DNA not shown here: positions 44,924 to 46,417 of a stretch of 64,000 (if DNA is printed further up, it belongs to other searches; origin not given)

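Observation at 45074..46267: Large HAD-family hydrolase inside the his operon, a candidate non-orthologous histidinol-phosphate phosphatase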

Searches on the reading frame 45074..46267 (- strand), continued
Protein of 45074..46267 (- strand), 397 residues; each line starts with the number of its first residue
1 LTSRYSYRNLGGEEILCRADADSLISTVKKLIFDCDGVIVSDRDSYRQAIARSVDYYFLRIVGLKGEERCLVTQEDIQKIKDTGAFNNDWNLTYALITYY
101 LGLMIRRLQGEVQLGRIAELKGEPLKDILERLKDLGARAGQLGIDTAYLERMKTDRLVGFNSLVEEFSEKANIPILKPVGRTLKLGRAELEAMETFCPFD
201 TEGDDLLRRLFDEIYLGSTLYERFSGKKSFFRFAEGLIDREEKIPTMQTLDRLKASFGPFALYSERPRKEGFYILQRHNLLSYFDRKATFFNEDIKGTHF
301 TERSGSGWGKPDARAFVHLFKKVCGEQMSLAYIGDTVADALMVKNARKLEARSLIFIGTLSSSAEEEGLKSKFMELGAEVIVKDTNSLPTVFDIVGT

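Call 34: find_homologous_proteins(query=P0039, max_evalue=1e-10)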
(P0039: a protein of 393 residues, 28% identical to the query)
Query P0039 (393 aa): 90 proteins with E <= 1e-10 among 6352 candidates.
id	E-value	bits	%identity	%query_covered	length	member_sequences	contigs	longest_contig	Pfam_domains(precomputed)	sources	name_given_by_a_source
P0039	3.7e-250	847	100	100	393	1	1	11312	PF13419.13,PF00702.33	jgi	jgi:phosphoglycolate phosphatase-like HAD superfamily hydrolase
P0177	5.2e-171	587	69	100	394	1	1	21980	PF13419.13,PF00702.33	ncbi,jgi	ncbi:MAG: hypothetical protein ACTSQY_01845 [Candidatus Odinarchaeia archaeon]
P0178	1.6e-128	447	53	100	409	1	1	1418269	PF13419.13,PF00702.33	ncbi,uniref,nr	ncbi:MAG: hypothetical protein OdinLCB4_005500 [Candidatus Odinarchaeum yellowstonii]|uniref:Phospho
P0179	3.9e-127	443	52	100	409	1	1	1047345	PF00702.33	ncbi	-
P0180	2.4e-125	437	54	100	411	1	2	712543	PF13419.13,PF00702.33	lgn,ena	-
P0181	1.0e-124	435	51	100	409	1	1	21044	PF13419.13,PF00702.33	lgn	-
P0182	1.7e-75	273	40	94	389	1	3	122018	PF13419.13,PF00702.33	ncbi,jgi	ncbi:MAG: HAD family hydrolase [Candidatus Odinarchaeia archaeon]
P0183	2.1e-51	193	34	95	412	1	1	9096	PF13419.13,PF00702.33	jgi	jgi:phosphoglycolate phosphatase-like HAD superfamily hydrolase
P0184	1.5e-50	191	36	93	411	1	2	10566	PF13419.13,PF00702.33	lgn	-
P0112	3.9e-50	189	35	95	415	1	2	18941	PF13419.13,PF00702.33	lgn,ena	-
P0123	5.1e-50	189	35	95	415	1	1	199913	PF13419.13,PF00702.33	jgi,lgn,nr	nr:hypothetical protein [Candidatus Freyarchaeota archaeon]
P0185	2.5e-49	187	34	93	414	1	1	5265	PF13419.13,PF00702.33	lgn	-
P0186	7.9e-49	185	34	96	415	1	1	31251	PF13419.13,PF00702.33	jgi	jgi:phosphoglycolate phosphatase-like HAD superfamily hydrolase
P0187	1.5e-48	184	35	99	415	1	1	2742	PF13419.13,PF00702.33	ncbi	ncbi:MAG: hypothetical protein QXO71_12145 [Candidatus Jordarchaeaceae archaeon]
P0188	6.3e-46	175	35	96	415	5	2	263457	PF13419.13,PF00702.33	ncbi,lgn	ncbi:MAG: hypothetical protein QW261_10795 [Candidatus Jordarchaeaceae archaeon]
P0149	1.0e-45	175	33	96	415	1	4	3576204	PF13419.13,PF00702.33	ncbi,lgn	ncbi:MAG: hypothetical protein WED07_06210 [Candidatus Freyarchaeum deiterrae]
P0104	1.0e-45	175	31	99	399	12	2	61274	PF00702.33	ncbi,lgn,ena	-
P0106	1.0e-44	171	32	95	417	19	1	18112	PF13419.13,PF00702.33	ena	-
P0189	8.5e-44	168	31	98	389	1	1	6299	PF13419.13,PF00702.33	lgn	-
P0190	3.5e-43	166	32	98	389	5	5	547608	PF13419.13,PF00702.33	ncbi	ncbi:MAG: hypothetical protein QXK43_01780 [Candidatus Jordarchaeales archaeon]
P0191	2.7e-42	163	33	92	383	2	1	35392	PF13419.13,PF00702.33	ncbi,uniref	ncbi:MAG: HAD family hydrolase [Candidatus Jordarchaeum sp.]|uniref:HAD family hydrolase n=1 Tax=Can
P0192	6.5e-42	162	32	96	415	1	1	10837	PF13419.13,PF00702.33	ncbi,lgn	-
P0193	1.6e-39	154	30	96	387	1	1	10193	PF13419.13,PF00702.33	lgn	-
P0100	5.7e-37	146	28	97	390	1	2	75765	PF00702.33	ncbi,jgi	-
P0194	5.5e-35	139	31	100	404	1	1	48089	PF13419.13,PF00702.33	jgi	-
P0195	4.0e-34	137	28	99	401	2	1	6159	PF00702.33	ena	-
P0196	5.4e-34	136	28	95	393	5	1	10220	PF00702.33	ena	-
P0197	9.5e-34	135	27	100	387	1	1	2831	PF00702.33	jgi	-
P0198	2.5e-32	131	27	94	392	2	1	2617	PF13419.13,PF00702.33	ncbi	-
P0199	3.9e-32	130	29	93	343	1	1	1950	PF13419.13,PF00702.33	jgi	jgi:HAD superfamily phosphatase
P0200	8.8e-32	129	29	99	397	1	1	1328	PF00702.33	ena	-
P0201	1.2e-31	128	29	96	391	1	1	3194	PF00702.33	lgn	-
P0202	1.4e-31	128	29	94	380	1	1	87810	PF00702.33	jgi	-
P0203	3.1e-31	127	29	100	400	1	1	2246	PF00702.33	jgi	jgi:phosphoglycolate phosphatase-like HAD superfamily hydrolase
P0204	3.1e-31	127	28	99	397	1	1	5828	PF00702.33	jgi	-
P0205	3.3e-31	127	29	100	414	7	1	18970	PF00702.33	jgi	-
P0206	7.1e-31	126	28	95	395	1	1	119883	PF13419.13,PF00702.33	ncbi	ncbi:MAG: hypothetical protein V1915_04810 [Candidatus Bathyarchaeota archaeon]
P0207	7.4e-31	126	27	99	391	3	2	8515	PF00702.33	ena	-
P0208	9.7e-31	125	26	99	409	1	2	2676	PF00702.33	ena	-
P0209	1.2e-30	125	28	93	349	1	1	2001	PF13419.13,PF00702.33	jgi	jgi:HAD superfamily hydrolase (TIGR01548 family)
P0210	1.6e-30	125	26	96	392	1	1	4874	PF13419.13,PF00702.33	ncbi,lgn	-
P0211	3.8e-30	123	27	99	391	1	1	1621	PF13419.13,PF00702.33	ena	-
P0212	9.3e-30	122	28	99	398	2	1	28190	PF00702.33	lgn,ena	-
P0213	8.7e-29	119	27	96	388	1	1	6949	PF13419.13,PF00702.33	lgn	-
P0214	1.2e-28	119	27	95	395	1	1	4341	PF13419.13,PF00702.33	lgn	-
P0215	4.3e-27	113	26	95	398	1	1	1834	PF13419.13,PF00702.33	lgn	-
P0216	1.4e-26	112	28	92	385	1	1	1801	PF00702.33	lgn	-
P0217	1.5e-26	112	28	94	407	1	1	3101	PF13419.13,PF00702.33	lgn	-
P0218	5.5e-26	110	26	97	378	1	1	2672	PF13419.13,PF00702.33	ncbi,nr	ncbi:MAG: hypothetical protein HY619_03755 [Thaumarchaeota archaeon]|nr:hypothetical protein [Nitros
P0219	1.2e-25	109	27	94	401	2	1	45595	PF00702.33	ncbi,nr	ncbi:MAG: hypothetical protein HXX80_06075 [Nitrososphaerales archaeon]|nr:hypothetical protein [Nit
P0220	2.8e-24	104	27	98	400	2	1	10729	PF13419.13,PF00702.33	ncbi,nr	ncbi:MAG: hypothetical protein O2V44_03830 [Candidatus Bathyarchaeota archaeon]|nr:hypothetical prot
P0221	7.3e-24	103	29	89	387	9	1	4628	PF00702.33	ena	-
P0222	8.3e-24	103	26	98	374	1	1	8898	PF13419.13,PF00702.33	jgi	-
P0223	9.6e-24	102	28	82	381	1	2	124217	PF00702.33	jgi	jgi:phosphoglycolate phosphatase-like HAD superfamily hydrolase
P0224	1.5e-23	102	30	96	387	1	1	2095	PF13419.13,PF00702.33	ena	-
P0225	2.2e-23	101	26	99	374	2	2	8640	PF13419.13,PF00702.33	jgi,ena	-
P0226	7.5e-23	99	29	90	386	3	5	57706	PF00702.33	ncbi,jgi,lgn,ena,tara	jgi:phosphoglycolate phosphatase-like HAD superfamily hydrolase|tara:strand:- start:11531 stop:12691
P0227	1.0e-21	96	24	94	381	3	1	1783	PF00702.33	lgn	-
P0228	1.6e-21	95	28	93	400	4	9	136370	PF00702.33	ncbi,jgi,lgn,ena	-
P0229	2.0e-21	95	25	99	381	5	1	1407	PF00702.33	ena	-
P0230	4.4e-21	94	24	98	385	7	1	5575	PF00702.33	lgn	-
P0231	1.1e-20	92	26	94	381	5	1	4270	PF00702.33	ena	-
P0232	1.2e-20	92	29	96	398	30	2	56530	PF13419.13,PF00702.33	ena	-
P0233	2.3e-20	91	27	93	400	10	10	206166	PF13419.13,PF00702.33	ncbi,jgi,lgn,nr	ncbi:MAG: hypothetical protein LZ158_03950 [Thaumarchaeota archaeon]|jgi:phosphoglycolate phosphatas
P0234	4.4e-20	90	25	94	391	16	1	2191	PF00702.33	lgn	-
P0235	6.7e-20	90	22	99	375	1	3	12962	PF00702.33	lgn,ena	-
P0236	2.4e-19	88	25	96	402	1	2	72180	PF13419.13,PF00702.33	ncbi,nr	ncbi:MAG: HAD-IA family hydrolase [Nitrososphaerota archaeon]|nr:HAD-IA family hydrolase [Aigarchaeo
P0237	3.0e-19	88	25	99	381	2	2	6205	PF00702.33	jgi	-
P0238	3.7e-19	87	25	93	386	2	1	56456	PF13419.13,PF00702.33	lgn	-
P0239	3.8e-19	87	25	99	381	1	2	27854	PF00702.33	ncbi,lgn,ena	-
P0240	3.8e-19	87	26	94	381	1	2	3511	PF00702.33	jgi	-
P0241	5.8e-19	87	26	92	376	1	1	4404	PF13419.13,PF00702.33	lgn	-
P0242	6.1e-19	87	26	93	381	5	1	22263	PF00702.33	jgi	jgi:phosphoglycolate phosphatase-like HAD superfamily hydrolase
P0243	1.0e-18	86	23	94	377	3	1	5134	PF00702.33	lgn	-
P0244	7.6e-18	83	26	92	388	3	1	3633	PF13419.13,PF00702.33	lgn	-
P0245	1.2e-17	82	24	94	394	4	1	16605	PF00702.33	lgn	-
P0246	1.5e-17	82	25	92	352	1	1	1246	PF00702.33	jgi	jgi:HAD superfamily phosphatase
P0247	2.3e-17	81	23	99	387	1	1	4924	PF13419.13,PF00702.33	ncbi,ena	-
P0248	2.3e-16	78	24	92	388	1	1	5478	PF00702.33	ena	-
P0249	3.2e-16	78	26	93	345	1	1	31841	PF13419.13,PF00702.33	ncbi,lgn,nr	ncbi:MAG: HAD hydrolase-like protein [Anaerolineae bacterium]|nr:HAD hydrolase-like protein [Anaerol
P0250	7.2e-16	77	32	37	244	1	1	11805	PF13419.13,PF00702.33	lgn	-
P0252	9.6e-15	73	28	81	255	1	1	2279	PF13419.13,PF00702.33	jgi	jgi:HAD superfamily phosphatase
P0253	5.1e-14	70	24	92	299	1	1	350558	PF13419.13,PF00702.33,PF13242.13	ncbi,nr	ncbi:MAG: TIGR01548 family HAD-type hydrolase [Halobacteriales archaeon]|nr:TIGR01548 family HAD-typ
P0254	1.3e-12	66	25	93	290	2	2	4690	PF13419.13,PF00702.33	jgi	jgi:HAD superfamily phosphatase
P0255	2.0e-12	65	32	37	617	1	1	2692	PF13419.13,PF04864.20,PF00155.28,PF00702.33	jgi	jgi:histidinol-phosphate aminotransferase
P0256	6.8e-12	63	26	93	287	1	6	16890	PF13419.13,PF00702.33,PF13242.13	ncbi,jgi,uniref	ncbi:MAG: HAD superfamily phosphatase [Natronomonas sp.]|jgi:HAD superfamily phosphatase|uniref:TIGR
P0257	8.6e-12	63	22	92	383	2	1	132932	PF00702.33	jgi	-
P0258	2.0e-11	62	24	93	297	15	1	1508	PF13419.13,PF00702.33,PF13242.13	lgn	-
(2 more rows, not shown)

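Call 35: predict_structure(alignment_id=A1)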
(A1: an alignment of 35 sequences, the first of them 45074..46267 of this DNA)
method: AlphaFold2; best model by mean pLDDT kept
length: 397 residues; sequences in the alignment: 35
mean_pLDDT: 88.8   pTM: 0.87
mean pLDDT of the five models: 88.8, 88.7, 88.0, 87.9, 87.8
residues with pLDDT >= 90: 268; 70-90: 98; 50-70: 22; < 50: 9
segments of 3 or more residues with pLDDT < 50: 300-306
pLDDT, mean of each block of 10 residues (from residue 1): 78 86 92 96 91 97 93 91 83 94 89 65 80 92 95 91 84 84 92 87 83 96 94 95 97 96 94 97 94 80 54 90 82 95 91 90 89 95 96 83
secondary structure, 60 per line:
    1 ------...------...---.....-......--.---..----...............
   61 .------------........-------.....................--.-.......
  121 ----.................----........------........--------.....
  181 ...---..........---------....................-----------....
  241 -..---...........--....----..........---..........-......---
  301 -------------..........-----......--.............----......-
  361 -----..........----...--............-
elements in order: E7-9 E16-18 H22-26 E28-33 H46-61 H74-81 H89-108 H114-120 H125-141 H146-153 H160-167 H176-183 H187-196 H206-225 H237-240 H247-257 E260-263 H268-277 E284-290 H292-297 H314-323 E329-334 H337-349 E354-359 H366-375 E380-382 H385-396

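Call 39: find_encoding_contigs(protein=P0226, flank=5000, max_places=2)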
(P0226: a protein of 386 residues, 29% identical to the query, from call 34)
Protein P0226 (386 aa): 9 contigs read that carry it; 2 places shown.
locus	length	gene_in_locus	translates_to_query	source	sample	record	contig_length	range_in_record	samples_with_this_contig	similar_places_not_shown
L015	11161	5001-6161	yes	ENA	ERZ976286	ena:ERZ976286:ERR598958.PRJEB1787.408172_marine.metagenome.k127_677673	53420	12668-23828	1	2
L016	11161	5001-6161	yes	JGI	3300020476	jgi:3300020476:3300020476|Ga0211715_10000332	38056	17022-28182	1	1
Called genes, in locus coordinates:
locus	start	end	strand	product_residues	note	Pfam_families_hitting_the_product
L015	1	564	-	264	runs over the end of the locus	PF01040:UbiA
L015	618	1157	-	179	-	PF02778:tRNA_int_endo_N (weak), PF01974:tRNA_int_endo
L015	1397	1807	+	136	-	PF01641:SelR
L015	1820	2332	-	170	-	PF21711:DCTN5 (weak), PF25087:GMPPB_C (weak), PF25084:LbH_EIF2B, PF00132:Hexapep (weak), PF14602:Hexapep_2 (weak), PF00132:Hexapep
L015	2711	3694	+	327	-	PF01634:HisG, PF08029:HisG_C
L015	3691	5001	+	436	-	PF00815:Histidinol_dh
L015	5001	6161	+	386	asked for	PF00702:Hydrolase (faint)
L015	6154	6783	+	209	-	PF00475:IGPD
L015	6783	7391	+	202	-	PF00117:GATase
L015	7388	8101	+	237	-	PF00977:His_biosynth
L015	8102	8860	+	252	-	PF00977:His_biosynth, PF01207:Dus (faint), PF02581:TMP-TENI (faint), PF03060:NMO (faint)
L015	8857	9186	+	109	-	PF01502:PRA-CH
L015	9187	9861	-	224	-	PF00696:AA_kinase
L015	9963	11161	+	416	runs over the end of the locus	PF03463:eRF1_1, PF18854:baeRF_family10, PF03464:eRF1_2, PF18859:acVLRF1, PF03465:eRF1_3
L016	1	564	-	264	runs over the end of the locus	PF01040:UbiA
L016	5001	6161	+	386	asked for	PF00702:Hydrolase (faint)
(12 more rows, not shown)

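Call 40: find_encoding_contigs(protein=P0233, flank=5000, max_places=2)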
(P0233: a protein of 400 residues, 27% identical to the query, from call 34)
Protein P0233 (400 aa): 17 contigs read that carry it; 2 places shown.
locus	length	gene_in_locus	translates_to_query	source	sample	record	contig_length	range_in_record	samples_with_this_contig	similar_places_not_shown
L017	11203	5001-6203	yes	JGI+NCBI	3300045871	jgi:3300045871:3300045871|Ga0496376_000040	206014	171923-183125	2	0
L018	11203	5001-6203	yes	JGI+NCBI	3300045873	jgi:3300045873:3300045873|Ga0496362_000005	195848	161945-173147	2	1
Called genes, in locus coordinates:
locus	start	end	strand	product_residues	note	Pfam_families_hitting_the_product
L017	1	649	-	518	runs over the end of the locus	PF00133:tRNA-synt_1 (weak), PF01406:tRNA-synt_1e (faint), PF09334:tRNA-synt_1g, PF19303:Anticodon_3, PF08264:Anticodon_1 (weak)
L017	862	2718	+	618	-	PF08915:tRNA-Thr_ED, PF00587:tRNA-synt_2b, PF03129:HGTP_anticodon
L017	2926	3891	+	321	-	PF01634:HisG, PF08029:HisG_C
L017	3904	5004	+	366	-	PF00155:Aminotran_1_2, PF04864:Alliinase_C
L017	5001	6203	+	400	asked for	PF13419:HAD_2 (faint), PF00702:Hydrolase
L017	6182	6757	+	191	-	PF00475:IGPD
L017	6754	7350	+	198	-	PF00117:GATase, PF01174:SNO (weak)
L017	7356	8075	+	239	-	PF00977:His_biosynth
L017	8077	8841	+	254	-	PF00977:His_biosynth, PF02581:TMP-TENI (faint), PF01207:Dus (faint), PF03060:NMO (faint), PF01180:DHO_dh (faint), PF05690:ThiG (weak)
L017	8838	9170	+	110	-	PF01502:PRA-CH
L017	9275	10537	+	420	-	PF03453:MoeA_N, PF00994:MoCF_biosynth, PF03454:MoeA_C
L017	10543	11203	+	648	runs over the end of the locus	PF03453:MoeA_N, PF00994:MoCF_biosynth, PF03454:MoeA_C, PF12727:PBP_like, PF12974:Phosphonate-bd (weak), PF13531:SBP_bac_11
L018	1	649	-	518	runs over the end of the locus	PF00133:tRNA-synt_1 (weak), PF01406:tRNA-synt_1e (faint), PF09334:tRNA-synt_1g, PF19303:Anticodon_3, PF08264:Anticodon_1 (weak)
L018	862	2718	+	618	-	PF08915:tRNA-Thr_ED, PF00587:tRNA-synt_2b, PF03129:HGTP_anticodon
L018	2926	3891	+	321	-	PF01634:HisG, PF08029:HisG_C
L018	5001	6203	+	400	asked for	PF13419:HAD_2 (faint), PF00702:Hydrolase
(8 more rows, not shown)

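Call 41: fold_search(model_id=the predicted structure, library=pdb)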
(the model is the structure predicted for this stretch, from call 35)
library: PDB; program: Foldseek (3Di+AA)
matches with E <= 10: 421; with E <= 0.001: 23
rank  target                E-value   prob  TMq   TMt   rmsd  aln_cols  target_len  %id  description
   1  1qyi                  6.1e-13  1.00  0.62  0.64   5.6       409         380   18  X-RAY STRUCTURE OF Q8NW41 NORTHEAST STRUCTURAL GENOMICS CONSORTIUM TARGET ZR25. (released 2003-12-02)
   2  6iah                  1.6e-07  1.00  0.47  0.73   5.2       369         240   19  Phosphatase Tt82 from Thermococcus thioreducens (released 2019-08-14)
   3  2fdr                  9.0e-05  1.00  0.39  0.64   8.5       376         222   13  Crystal Structure of Conserved Haloacid Dehalogenase-like Protein of Unknown Function ATU0790 from Agrobacterium tumefac (released 2006-01-31)
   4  6hdk                  2.0e-04  1.00  0.32  0.53  11.2       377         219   15  R49A variant of beta-phosphoglucomutase from Lactococcus lactis complexed with aluminium tetrafluoride and beta-G6P to 1 (released 2020-08-26)
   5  2iof_A                2.4e-04  1.00  0.41  0.59   7.6       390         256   13  Crystal structure of phosphonoacetaldehyde hydrolase with sodium borohydride-reduced substrate intermediate (released 2007-07-17)
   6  2hsz_A                2.5e-04  1.00  0.42  0.69   6.2       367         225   12  Crystal structure of a predicted phosphoglycolate phosphatase (hs_0176) from haemophilus somnus 129pt at 1.90 A resolu (released 2006-08-15)
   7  6hdi_A                2.8e-04  1.00  0.35  0.58   9.7       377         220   15  R49A variant of beta-phosphoglucomutase from Lactococcus lactis in an open conformer to 2.0 A. (released 2020-08-26)
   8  8bp1                  3.5e-04  1.00  0.37  0.60   9.9       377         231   14  Crystal structure of BHMeHis1.0, an engineered enzyme for the Morita-Baylis-Hillman reaction (released 2024-02-28)
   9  3qut                  4.1e-04  1.00  0.41  0.68   7.2       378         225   10  Crystal structure of pyrophosphatase from bacteroides thetaiotaomicron, asp13asn mutant, an open cap conformation (released 2011-04-13)
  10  3qu4_E                4.1e-04  1.00  0.39  0.65   8.7       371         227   11  Crystal structure of pyrophosphatase from bacteroides thetaiotaomicron, asp13ala mutant (released 2011-04-27)
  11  6hdi_B                4.1e-04  1.00  0.33  0.55  10.7       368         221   16  R49A variant of beta-phosphoglucomutase from Lactococcus lactis in an open conformer to 2.0 A. (released 2020-08-26)
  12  4c4t                  4.6e-04  1.00  0.35  0.59   9.6       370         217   14  Structure of beta-phosphoglucomutase in complex with a phosphonate analogue of beta-glucose-1-phosphate and aluminium te (released 2014-07-16)
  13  3quq                  4.8e-04  1.00  0.42  0.70   7.1       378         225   10  Crystal structure of pyrophosphatase from bacteroides thetaiotaomicron, an open cap conformation (released 2011-04-13)
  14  3qu9                  4.8e-04  1.00  0.40  0.66   7.5       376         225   11  Crystal structure of pyrophosphatase from bacteroides thetaiotaomicron, asp13asn mutant complexed with magnesium and tar (released 2011-04-27)
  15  3qyp_B                4.8e-04  1.00  0.40  0.65   7.4       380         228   10  Crystal structure of pyrophosphatase from bacteroides thetaiotaomicron, glu47asn mutant complexed with calcium and pho (released 2011-04-13)
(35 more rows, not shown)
